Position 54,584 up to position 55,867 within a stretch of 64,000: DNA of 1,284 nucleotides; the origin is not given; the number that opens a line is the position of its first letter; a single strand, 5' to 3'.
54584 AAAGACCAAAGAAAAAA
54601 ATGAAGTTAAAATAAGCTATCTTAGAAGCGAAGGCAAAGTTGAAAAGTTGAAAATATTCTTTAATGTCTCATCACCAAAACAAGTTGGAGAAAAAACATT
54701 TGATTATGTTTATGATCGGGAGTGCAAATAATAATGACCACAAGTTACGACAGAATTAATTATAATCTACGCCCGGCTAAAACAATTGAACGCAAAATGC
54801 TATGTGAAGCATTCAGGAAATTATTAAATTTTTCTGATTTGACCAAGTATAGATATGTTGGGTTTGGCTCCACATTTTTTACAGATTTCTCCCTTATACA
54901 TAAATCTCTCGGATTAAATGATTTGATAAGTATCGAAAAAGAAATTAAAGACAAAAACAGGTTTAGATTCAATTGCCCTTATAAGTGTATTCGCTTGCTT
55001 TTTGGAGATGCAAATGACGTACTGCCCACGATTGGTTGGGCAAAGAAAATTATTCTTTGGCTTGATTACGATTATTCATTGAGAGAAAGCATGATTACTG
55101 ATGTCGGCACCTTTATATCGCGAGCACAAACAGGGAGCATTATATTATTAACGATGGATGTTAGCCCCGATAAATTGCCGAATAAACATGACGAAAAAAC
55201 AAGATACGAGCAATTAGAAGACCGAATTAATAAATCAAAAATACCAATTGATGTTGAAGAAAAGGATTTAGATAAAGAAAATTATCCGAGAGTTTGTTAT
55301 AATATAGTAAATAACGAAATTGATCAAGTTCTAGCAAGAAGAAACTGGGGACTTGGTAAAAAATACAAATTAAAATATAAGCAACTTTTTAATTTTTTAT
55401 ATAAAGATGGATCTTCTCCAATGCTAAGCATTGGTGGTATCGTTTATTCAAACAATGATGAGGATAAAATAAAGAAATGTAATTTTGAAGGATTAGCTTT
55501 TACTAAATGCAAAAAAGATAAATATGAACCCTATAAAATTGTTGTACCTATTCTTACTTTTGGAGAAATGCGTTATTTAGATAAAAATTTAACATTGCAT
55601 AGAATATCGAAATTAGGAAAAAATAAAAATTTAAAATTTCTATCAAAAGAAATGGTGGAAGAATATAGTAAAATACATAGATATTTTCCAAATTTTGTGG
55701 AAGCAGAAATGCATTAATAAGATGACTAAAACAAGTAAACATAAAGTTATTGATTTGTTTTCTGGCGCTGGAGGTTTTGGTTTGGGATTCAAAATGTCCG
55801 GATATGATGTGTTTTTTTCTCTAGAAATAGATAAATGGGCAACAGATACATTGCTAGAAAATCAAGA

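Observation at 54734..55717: Middle protein shows a methyltransferase-like motif order but no catalytic signature I can name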

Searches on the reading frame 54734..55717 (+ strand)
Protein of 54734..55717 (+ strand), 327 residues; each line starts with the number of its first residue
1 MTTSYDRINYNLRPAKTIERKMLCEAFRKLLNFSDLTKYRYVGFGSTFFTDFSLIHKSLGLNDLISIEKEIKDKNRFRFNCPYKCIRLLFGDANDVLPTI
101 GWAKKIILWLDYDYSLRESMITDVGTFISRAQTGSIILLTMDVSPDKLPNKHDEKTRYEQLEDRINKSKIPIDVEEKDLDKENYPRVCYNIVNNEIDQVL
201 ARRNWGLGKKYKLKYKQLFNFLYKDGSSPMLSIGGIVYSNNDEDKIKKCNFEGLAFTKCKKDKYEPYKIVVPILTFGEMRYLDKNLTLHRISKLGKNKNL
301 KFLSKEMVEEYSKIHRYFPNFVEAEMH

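Call 3: search_protein_families(library=pfam, proteins=[window:54734-55717:+], max_evalue=1)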
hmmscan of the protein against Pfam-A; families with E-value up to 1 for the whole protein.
window:54734-55717:+ (327 aa): 2 families
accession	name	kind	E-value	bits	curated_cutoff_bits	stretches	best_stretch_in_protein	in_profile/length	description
PF20553.4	Methyltransf_35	-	2.7e-98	329.6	27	1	4-326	2-309/309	Putative O-methyltransferase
PF18532.6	DUF5621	-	0.4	10.8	25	1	146-188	30-72/139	Domain of unknown function (DUF5621)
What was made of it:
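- On Pfam PF20553 (Methyltransf_35): 329.6 bits, E 2.7e-98, protein residues 4-326 on profile positions 2-309 of 309 (call 3).
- Checked: The protein matches Pfam PF20553 at 329.6 bits (E 2.7e-98) over profile positions 2-309 of 309 (call 3).
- PF20553 match at E 2.7e-98 over the full length (call 3).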

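Call 4: search_protein_families(library=ncbifam, proteins=[window:54734-55717:+], max_evalue=1)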
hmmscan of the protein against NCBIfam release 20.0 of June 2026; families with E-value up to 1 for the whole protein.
window:54734-55717:+ (327 aa): 0 families

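Call 5: search_protein_families(library=padloc, proteins=[window:54734-55717:+], max_evalue=1)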
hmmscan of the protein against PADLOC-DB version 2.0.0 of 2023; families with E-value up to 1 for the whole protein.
window:54734-55717:+ (327 aa): 0 families

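Call 6: search_solved_structures(query=window:54734-55717:+, max_evalue=10, show_alignments=3)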
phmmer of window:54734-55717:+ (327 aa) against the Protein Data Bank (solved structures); distinct sequences matched with E-value up to 10: 0.

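Call 7: find_homologous_proteins(query=window:54734-55714:+, max_evalue=0.001)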
Query window:54734-55714:+ (327 aa): 309 proteins with E <= 0.001 among 1523 candidates; the best 120 are listed.
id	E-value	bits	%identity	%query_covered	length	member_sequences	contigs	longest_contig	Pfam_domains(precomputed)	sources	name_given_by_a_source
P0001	3.1e-165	567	77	100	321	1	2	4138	PF20553.5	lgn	-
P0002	1.8e-163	561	78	100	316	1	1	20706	PF20553.5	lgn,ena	-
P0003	2.7e-162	558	77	100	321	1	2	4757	PF20553.5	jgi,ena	-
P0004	9.6e-160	549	75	100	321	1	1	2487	PF20553.5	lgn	-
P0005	2.4e-159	548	77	99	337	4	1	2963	PF20553.5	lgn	-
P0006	6.5e-159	546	76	100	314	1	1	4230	PF20553.5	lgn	-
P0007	8.9e-156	536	74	100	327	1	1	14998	PF20553.5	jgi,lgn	jgi:hypothetical protein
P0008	7.4e-155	533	73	99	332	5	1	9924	PF20553.5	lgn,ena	-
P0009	7.7e-153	527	69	100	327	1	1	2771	PF20553.5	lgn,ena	-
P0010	1.2e-149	516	71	100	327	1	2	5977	PF20553.5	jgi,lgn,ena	-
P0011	2.3e-149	515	100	69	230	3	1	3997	PF20553.5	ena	-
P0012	1.5e-148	512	71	100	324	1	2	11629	PF20553.5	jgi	jgi:hypothetical protein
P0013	6.2e-148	510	70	100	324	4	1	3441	PF20553.5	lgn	-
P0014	9.4e-148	510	69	100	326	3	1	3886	PF20553.5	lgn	-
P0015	1.8e-146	506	70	100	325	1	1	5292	PF20553.5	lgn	-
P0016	2.5e-146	505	70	100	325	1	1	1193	PF20553.5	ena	-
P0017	1.2e-144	500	71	99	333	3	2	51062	PF20553.5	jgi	-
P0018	1.7e-144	499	70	100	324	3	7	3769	PF20553.5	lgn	-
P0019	2.0e-144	499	66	100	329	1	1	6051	PF20553.5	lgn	-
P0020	5.4e-143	494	69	100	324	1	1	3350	PF20553.5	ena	-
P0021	1.4e-142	493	68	100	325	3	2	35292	PF20553.5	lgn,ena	-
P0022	1.7e-138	479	66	100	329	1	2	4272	PF20553.5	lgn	-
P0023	3.1e-138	478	67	100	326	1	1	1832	PF20553.5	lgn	-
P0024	4.2e-136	471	67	94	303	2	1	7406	PF20553.5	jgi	jgi:hypothetical protein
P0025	9.0e-135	467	64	100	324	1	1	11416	PF20553.5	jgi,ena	-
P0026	9.6e-134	464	69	94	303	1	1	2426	PF20553.5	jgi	jgi:hypothetical protein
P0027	1.4e-132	460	62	100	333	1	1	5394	PF20553.5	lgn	-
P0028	2.0e-132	459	64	100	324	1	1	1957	PF20553.5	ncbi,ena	-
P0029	1.6e-131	456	63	100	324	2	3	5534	PF20553.5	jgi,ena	-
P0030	3.1e-127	442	63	100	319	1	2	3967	PF20553.5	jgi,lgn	-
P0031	5.4e-127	442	60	99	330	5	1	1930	PF20553.5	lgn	-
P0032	8.7e-127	441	61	99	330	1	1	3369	PF20553.5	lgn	-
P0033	1.6e-126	440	60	99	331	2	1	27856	PF20553.5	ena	-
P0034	2.8e-126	439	60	99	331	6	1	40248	PF20553.5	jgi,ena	-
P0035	9.8e-126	437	60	99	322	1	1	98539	PF20553.5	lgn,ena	-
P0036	1.0e-125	437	60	100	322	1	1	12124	PF20553.5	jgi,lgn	jgi:hypothetical protein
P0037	1.1e-125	437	61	99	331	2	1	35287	PF20553.5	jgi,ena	-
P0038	5.5e-118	412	57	100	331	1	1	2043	PF20553.5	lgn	-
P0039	5.1e-115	402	70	81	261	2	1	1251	PF20553.5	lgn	-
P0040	3.0e-114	400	58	100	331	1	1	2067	PF20553.5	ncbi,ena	-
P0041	9.7e-113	395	59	99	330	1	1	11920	PF20553.5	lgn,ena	-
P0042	8.8e-112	392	57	99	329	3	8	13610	PF20553.5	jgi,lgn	-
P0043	5.4e-111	389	56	100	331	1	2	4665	PF20553.5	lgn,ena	-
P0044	1.4e-99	351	59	80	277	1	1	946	PF20553.5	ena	-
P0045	9.7e-89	316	46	99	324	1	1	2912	PF20553.5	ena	-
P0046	1.3e-88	315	46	100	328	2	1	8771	PF20553.5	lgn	-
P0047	3.6e-87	311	46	100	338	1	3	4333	PF20553.5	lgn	-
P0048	2.2e-85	305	47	99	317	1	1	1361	PF20553.5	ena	-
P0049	3.1e-85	304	45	100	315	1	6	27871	PF20553.5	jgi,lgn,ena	-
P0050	1.0e-84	303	46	100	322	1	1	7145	PF20553.5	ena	-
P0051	3.5e-84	301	46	99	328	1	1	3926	PF20553.5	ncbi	-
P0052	1.2e-83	299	44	100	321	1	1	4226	PF20553.5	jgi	jgi:hypothetical protein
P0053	2.1e-83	298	45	100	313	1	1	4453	PF20553.5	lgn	-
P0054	8.1e-83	296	44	100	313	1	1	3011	PF20553.5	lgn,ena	-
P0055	2.4e-82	295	44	100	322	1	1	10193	PF20553.5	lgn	-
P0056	2.5e-82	295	43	99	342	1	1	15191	PF20553.5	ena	-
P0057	3.1e-82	294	44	100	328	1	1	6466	PF20553.5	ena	-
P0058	1.0e-81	293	42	99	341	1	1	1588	PF20553.5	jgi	jgi:hypothetical protein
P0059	1.1e-81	293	45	99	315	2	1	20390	PF20553.5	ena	-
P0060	1.5e-81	292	46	100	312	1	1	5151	PF20553.5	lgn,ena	-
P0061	1.6e-81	292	46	100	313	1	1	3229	PF20553.5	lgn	-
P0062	2.5e-81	292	45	99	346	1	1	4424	PF20553.5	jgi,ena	-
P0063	5.7e-81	290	42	100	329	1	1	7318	PF20553.5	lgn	-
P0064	6.3e-81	290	45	100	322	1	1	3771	PF20553.5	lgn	-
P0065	1.3e-80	289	45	100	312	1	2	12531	PF20553.5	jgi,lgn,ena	-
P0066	2.0e-80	289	44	99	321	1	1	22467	PF20553.5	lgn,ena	-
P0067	2.9e-80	288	46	99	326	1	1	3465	PF20553.5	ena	-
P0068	3.6e-80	288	45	100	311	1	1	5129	PF20553.5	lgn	-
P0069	3.8e-80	288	44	100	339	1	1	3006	PF20553.5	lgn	-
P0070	4.3e-80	287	45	100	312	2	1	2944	PF20553.5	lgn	-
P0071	5.3e-80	287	45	99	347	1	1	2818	PF20553.5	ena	-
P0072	1.0e-79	286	44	99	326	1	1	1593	PF20553.5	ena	-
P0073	1.3e-79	286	43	100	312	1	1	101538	PF20553.5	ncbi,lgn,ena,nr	ncbi:MAG TPA: O-methyltransferase [Pyrinomonadaceae bacterium]|nr:O-methyltransferase [Pyrinomonadac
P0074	1.5e-79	286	43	100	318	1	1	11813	PF20553.5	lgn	-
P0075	1.5e-79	286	46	99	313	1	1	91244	PF20553.5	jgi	jgi:hypothetical protein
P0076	5.0e-79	284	45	100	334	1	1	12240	PF20553.5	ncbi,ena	-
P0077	5.3e-79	284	43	99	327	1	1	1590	PF20553.5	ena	-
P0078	7.6e-79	283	43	100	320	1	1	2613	PF20553.5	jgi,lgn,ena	-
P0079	1.0e-78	283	43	99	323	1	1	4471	PF20553.5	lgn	-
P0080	1.1e-78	283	44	99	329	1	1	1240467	PF20553.5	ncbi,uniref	ncbi:hypothetical protein ABIC45_003258 [Mucilaginibacter rubeus]|uniref:O-methyltransferase n=1 Tax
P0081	1.1e-78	283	45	99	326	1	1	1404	PF20553.5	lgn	-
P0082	1.2e-78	283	42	100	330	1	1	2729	PF20553.5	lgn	-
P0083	1.5e-78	282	43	100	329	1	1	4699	PF20553.5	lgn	-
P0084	1.5e-78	282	42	99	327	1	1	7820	PF20553.5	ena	-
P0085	2.0e-78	282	42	99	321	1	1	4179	PF20553.5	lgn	-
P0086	2.1e-78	282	44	100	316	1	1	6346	PF20553.5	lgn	-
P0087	3.4e-78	281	43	100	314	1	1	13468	PF20553.5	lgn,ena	-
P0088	7.0e-78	280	45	99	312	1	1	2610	PF20553.5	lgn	-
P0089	1.1e-77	279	42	100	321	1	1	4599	PF20553.5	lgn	-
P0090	2.3e-77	278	44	99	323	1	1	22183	PF20553.5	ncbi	-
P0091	2.3e-77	278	41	99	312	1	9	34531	PF20553.5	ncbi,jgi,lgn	-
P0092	4.0e-77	278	45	99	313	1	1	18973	PF20553.5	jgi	jgi:hypothetical protein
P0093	4.2e-77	278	43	99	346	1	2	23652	PF20553.5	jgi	jgi:hypothetical protein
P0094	4.4e-77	278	42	99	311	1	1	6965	PF20553.5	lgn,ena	-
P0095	6.2e-77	277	45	99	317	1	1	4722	PF20553.5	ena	-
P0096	6.4e-77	277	42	99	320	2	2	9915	PF20553.5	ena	-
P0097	7.0e-77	277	43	99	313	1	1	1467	PF20553.5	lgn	-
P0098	8.5e-77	277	44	100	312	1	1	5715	PF20553.5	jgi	jgi:hypothetical protein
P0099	9.4e-77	276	43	100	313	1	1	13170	PF20553.5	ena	-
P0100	9.7e-77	276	44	99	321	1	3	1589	PF20553.5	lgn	-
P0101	9.8e-77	276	44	99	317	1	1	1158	PF20553.5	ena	-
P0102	1.2e-76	276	44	99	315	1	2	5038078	PF20553.5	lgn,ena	-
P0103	1.2e-76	276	43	100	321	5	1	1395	PF20553.5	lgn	-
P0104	1.8e-76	276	43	99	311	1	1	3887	PF20553.5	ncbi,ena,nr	ncbi:MAG: hypothetical protein OXG24_14290 [Gammaproteobacteria bacterium]|nr:hypothetical protein [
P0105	2.0e-76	275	42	99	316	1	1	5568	PF20553.5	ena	-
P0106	2.3e-76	275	42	100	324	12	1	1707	PF20553.5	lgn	-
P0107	2.3e-76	275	43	100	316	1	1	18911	PF20553.5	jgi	jgi:hypothetical protein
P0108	2.5e-76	275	44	99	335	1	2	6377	PF20553.5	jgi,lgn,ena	-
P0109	3.0e-76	275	42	100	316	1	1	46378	PF20553.5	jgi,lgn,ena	-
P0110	5.1e-76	274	47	87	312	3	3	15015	PF20553.5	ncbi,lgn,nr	ncbi:hypothetical protein HON86_00365 [Candidatus Woesearchaeota archaeon]|nr:hypothetical protein [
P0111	7.7e-76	273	41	99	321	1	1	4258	PF20553.5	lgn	-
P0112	1.4e-75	273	42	99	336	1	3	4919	PF20553.5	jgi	-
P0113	1.6e-75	272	43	100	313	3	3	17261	PF20553.5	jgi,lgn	jgi:hypothetical protein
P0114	1.9e-75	272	42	99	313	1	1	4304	PF20553.5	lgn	-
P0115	3.2e-75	271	44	99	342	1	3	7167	PF20553.5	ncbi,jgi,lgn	jgi:hypothetical protein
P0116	3.3e-75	271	43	100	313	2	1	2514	PF20553.5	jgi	jgi:hypothetical protein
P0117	5.7e-75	271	43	99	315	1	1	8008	PF20553.5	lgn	-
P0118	6.6e-75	270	44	100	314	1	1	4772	PF20553.5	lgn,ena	-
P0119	7.6e-75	270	41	99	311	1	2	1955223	PF20553.5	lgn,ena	-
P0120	1.9e-74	269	41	99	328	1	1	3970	PF20553.5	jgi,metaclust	metaclust:\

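Call 11: find_related_loci(query=A1, collection=genome_contigs, flank=6000)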
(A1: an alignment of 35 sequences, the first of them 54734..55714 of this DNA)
Query A1 (327 aa) in genome_contigs; peptide patterns used: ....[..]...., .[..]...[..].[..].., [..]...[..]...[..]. (x = any residue, [..] = any of these).
296 stretches matched a pattern; 184 encode a relative of the query (tblastn E <= 1e-3); the best 80 are kept; 80 distinct loci.
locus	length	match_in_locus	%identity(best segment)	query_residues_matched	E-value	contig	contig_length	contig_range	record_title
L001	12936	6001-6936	43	1-326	4e-87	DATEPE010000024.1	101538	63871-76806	MAG TPA_asm: Pyrinomonadaceae bacterium isolate SMAG_U9013 k141_2043960, whole genome shotgun sequence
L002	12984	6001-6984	43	4-326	8e-87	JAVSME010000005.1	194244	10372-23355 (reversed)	MAG: Bellilinea sp. isolate OMB012 c_000000000011, whole genome shotgun sequence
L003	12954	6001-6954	41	4-326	2e-85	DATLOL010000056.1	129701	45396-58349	MAG TPA_asm: Thermoanaerobaculia bacterium isolate SMAG_U13825 k141_2414074, whole genome shotgun sequence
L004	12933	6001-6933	41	1-325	8e-85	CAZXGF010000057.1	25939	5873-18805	MAG TPA_asm: uncultured Verrucomicrobiota bacterium isolate binchicken_co89_561 genome assembly, contig: NODE_2979_lengt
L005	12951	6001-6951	43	1-326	1e-84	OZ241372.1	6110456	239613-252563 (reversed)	MAG: Anaerolineae bacterium isolate 91413526-a19b-453a-ba52-6be33c551559 genome assembly, chromosome: 1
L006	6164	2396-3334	43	1-326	3e-84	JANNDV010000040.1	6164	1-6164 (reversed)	MAG: Acaryochloridaceae cyanobacterium OTE_75_metabat_521 OTE_75_k141_3154137, whole genome shotgun sequence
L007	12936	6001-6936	43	1-325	4e-84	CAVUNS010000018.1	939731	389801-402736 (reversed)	MAG: Candidatus Acidoferrales bacterium isolate MFD02579.bin.2.15 genome assembly, contig: contig_9828, whole genome sho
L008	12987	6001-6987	43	1-324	2e-84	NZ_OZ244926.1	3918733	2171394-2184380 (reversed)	MAG: Ekhidna sp. isolate e707b15b-2d61-49d4-a8d2-cbb35840773c chromosome 1, complete sequence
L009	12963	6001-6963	43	1-326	3e-84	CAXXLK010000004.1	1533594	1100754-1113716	MAG: Desulfobacterales bacterium isolate c905b435-fdb9-4221-98b7-76b06078fb47 genome assembly, contig: contig_4, whole g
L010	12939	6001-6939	43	1-326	5e-84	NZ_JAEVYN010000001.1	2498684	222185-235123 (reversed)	Leptolyngbya sp. Cla-17 scaffold2_size2498688, whole genome shotgun sequence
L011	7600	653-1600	43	4-326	7e-84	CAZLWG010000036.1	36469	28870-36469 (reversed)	MAG TPA_asm: uncultured Anaerolinea sp. isolate SRP329715_co1_388 genome assembly, contig: NODE_1527_length_36469_cov_17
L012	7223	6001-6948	39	4-326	6e-83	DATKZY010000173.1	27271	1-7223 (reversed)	MAG TPA_asm: Planctomycetota bacterium isolate SMAG_U14257 k141_3091825, whole genome shotgun sequence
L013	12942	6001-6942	42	1-326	5e-83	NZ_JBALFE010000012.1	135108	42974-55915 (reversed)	MAG: Nostoc sp. isolate P943 bin 5 NODE_28_length_135108_cov_50.500567, whole genome shotgun sequence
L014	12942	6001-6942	41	1-326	2e-81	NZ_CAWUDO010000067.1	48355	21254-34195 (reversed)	Nostoc sp. CCY 9925 isolate Nostoc CCY 9925 NODE_67_length_48355_cov_122.559317, whole genome shotgun sequence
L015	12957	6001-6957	41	3-326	4e-81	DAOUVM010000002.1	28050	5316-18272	MAG TPA_asm: Ardenticatenales bacterium isolate CSMAG_849 CSMAG_849_k141_1276673_length_28050_cov_285.7717, whole genome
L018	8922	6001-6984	40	1-323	3e-80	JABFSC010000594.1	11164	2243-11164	MAG: Deltaproteobacteria bacterium isolate S-RSF-IL-11 seq_1572, whole genome shotgun sequence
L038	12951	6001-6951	40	1-326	5e-76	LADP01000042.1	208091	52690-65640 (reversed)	MAG: Peptococcaceae bacterium BRH_c8a BRHa_1003047, whole genome shotgun sequence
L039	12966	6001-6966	41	1-326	6e-76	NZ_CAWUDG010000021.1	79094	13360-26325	Anabaena sp. CCY 0017 isolate Anabaena CCY 0017 NODE_21_length_79094_cov_213.041106, whole genome shotgun sequence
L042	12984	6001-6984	39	1-323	1e-75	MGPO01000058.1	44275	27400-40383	MAG: Deltaproteobacteria bacterium GWA2_65_63 gwa2_scaffold_4316, whole genome shotgun sequence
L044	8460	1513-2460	43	4-326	4e-75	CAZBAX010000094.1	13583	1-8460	MAG TPA_asm: uncultured Anaerolinea sp. isolate SRP287051_co2_135 genome assembly, contig: NODE_8015_length_13583_cov_26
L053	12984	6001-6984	39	1-323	1e-74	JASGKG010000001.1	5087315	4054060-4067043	MAG: Nibricoccus sp. isolate 5N562 JMF-2111-06-0005.ont.bin.562_0, whole genome shotgun sequence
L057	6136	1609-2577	40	1-326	4e-74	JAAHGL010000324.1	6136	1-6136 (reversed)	MAG: Symploca sp. SIO2C1 2C1_NODE_324, whole genome shotgun sequence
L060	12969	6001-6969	39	1-326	2e-73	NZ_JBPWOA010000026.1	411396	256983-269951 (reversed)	Anabaena sp. WFMT contig_26, whole genome shotgun sequence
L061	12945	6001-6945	38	4-325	1e-72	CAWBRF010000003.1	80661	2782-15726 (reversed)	MAG: uncultured Planctomycetia bacterium isolate MFD01231.bin.2.10 genome assembly, contig: contig_17979, whole genome s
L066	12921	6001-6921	39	4-324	8e-72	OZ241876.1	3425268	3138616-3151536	MAG: Dehalococcoidia bacterium isolate b1470796-69ac-4aa0-b6e4-18e19c42e4b2 genome assembly, chromosome: 1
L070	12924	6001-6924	39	2-326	5e-71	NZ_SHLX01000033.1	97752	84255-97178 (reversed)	Paenibacillus cymbidii strain R196 Scaffold33_1, whole genome shotgun sequence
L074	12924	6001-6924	39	4-324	2e-70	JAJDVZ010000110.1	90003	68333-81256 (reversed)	MAG: Candidatus Latescibacterota bacterium isolate jk18x22bins.75 k141_327589, whole genome shotgun sequence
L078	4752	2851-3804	37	4-326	1e-69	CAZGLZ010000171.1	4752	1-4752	MAG TPA_asm: uncultured Chloracidobacterium sp. isolate binchicken_co311_133 genome assembly, contig: NODE_24858_length_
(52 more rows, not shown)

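Call 17: search_protein_families(library=pfam, proteins=[L042:898-3141:+, L014:774-2477:-, L066:6962-8311:-, L018:3002-4633:+, L013:6986-7453:-, L012:1742-3460:+, L078:3815-4282:-, L074:8178-8573:-, L015:10233-11996:-, L014:2694-4310:+], max_evalue=0.001)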
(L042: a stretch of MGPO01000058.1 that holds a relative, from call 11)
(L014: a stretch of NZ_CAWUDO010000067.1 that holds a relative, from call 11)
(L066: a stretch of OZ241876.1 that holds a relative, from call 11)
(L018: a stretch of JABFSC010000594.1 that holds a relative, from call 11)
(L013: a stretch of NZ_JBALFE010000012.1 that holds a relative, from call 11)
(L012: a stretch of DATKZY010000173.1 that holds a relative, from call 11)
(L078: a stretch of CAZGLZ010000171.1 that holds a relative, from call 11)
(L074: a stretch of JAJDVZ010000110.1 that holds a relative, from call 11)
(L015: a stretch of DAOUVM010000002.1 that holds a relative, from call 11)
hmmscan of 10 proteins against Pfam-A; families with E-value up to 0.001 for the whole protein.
L042:898-3141:+ (747 aa): 2 families
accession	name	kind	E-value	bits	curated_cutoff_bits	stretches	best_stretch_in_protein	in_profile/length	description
PF13476.12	AAA_23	-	2.7e-12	48.2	27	1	67-357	1-196/201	AAA domain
PF02463.25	SMC_N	-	1.8e-05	24.7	40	1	65-702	2-200/220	RecF/RecN/SMC N terminal domain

L014:774-2477:- (567 aa): 1 family
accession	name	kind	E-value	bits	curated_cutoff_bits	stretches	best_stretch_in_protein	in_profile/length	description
PF01507.26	PAPS_reduct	-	1.9e-08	34.9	22.5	1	60-253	3-151/175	Phosphoadenosine phosphosulfate reductase domain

L066:6962-8311:- (449 aa): 3 families
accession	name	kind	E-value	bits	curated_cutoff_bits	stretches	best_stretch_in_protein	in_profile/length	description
PF00266.25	Aminotran_5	-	9.1e-80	268.8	21.5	1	58-424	1-371/371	Aminotransferase class-V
PF01041.23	DegT_DnrJ_EryC1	-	3.6e-09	36.7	19.8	1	107-239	31-152/360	DegT/DnrJ/EryC1/StrS aminotransferase family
PF01212.27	Beta_elim_lyase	-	1.3e-05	25.1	27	1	96-235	28-171/288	Beta-eliminating lyase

L018:3002-4633:+ (543 aa): 9 families
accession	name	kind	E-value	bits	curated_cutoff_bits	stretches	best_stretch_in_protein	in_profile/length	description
PF08870.17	DndE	-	1.2e-09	38.8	25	1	52-152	2-105/111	DNA sulphur modification protein DndE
PF12846.13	AAA_10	-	1.9e-08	34.2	27.5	0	208-275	13-80/362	AAA-like domain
PF13401.12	AAA_22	-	4.8e-07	30.6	27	1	216-254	5-43/130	AAA domain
PF13191.12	AAA_16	-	4.1e-06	27.8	32.6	1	213-252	23-56/167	AAA ATPase domain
PF20720.3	nSTAND3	-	8.2e-06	26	27.2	1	215-251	16-52/155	Novel STAND NTPase 3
PF13481.12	AAA_25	-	5.8e-05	23.2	27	1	198-249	15-65/195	AAA domain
PF10412.15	TrwB_AAD_bind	-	0.00017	21.1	20.5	1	219-258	18-57/387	Type IV secretion-system coupling protein DNA-binding domain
PF24883.2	NPHP3_N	-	0.00032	21.4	24.8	0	214-251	20-59/164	Nephrocystin 3, N-terminal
PF09848.15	SLFN-g3_helicase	-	0.00033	20.5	24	0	218-244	3-26/354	Schlafen group 3, DNA/RNA helicase domain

L013:6986-7453:- (155 aa): 0 families

L012:1742-3460:+ (572 aa): 1 family
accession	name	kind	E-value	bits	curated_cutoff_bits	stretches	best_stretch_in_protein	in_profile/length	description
PF00730.31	HhH-GPD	-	6.6e-09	36.5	26.2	1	389-530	3-107/108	HhH-GPD superfamily base excision DNA repair protein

L078:3815-4282:- (155 aa): 1 family
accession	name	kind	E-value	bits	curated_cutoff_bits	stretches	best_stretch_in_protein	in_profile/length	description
PF03852.21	Vsr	-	1.5e-29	102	27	1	23-92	2-71/74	DNA mismatch endonuclease Vsr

L074:8178-8573:- (131 aa): 1 family
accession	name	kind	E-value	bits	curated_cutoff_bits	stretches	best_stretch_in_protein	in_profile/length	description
PF08870.17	DndE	-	1.7e-22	80.2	25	1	9-113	1-108/111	DNA sulphur modification protein DndE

L015:10233-11996:- (587 aa): 10 families
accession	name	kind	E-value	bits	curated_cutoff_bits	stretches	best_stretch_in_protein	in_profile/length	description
PF00005.33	ABC_tran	-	5.9e-42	144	25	2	20-194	2-136/137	ABC transporter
PF13304.12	AAA_21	-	1.4e-17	65.2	27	2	156-227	227-304/304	AAA domain, putative AbiEii toxin, Type IV TA system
PF02463.25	SMC_N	-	2.4e-16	60.3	40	1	28-234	23-209/220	RecF/RecN/SMC N terminal domain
PF12848.13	ABC_tran_Xtn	-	5.4e-14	52.5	25.9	1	242-323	6-81/85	ABC transporter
PF03193.22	RsgA_GTPase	-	4.4e-06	27.1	30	0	10-59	88-136/174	RsgA GTPase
PF13476.12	AAA_23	-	2.1e-05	25.7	27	0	30-55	20-45/201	AAA domain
PF00004.35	AAA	-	2.8e-05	25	21.2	0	34-56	3-25/131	ATPase family associated with various cellular activities (AAA)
PF13555.12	AAA_29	-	3.1e-05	24.1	27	0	19-46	12-39/61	P-loop containing region of AAA domain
PF07728.20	AAA_5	-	0.00012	22.5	22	0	34-87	4-58/139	AAA domain (dynein-related subfamily)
PF16326.10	ABC_tran_CTD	-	0.00088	19.9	32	1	91-134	14-57/69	ABC transporter C-terminal domain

L014:2694-4310:+ (538 aa): 1 family
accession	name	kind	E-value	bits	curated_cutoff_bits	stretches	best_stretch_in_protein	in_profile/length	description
PF14072.11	DndB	-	1.2e-12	48.1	29.1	1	51-384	5-238/338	DNA-sulfur modification-associated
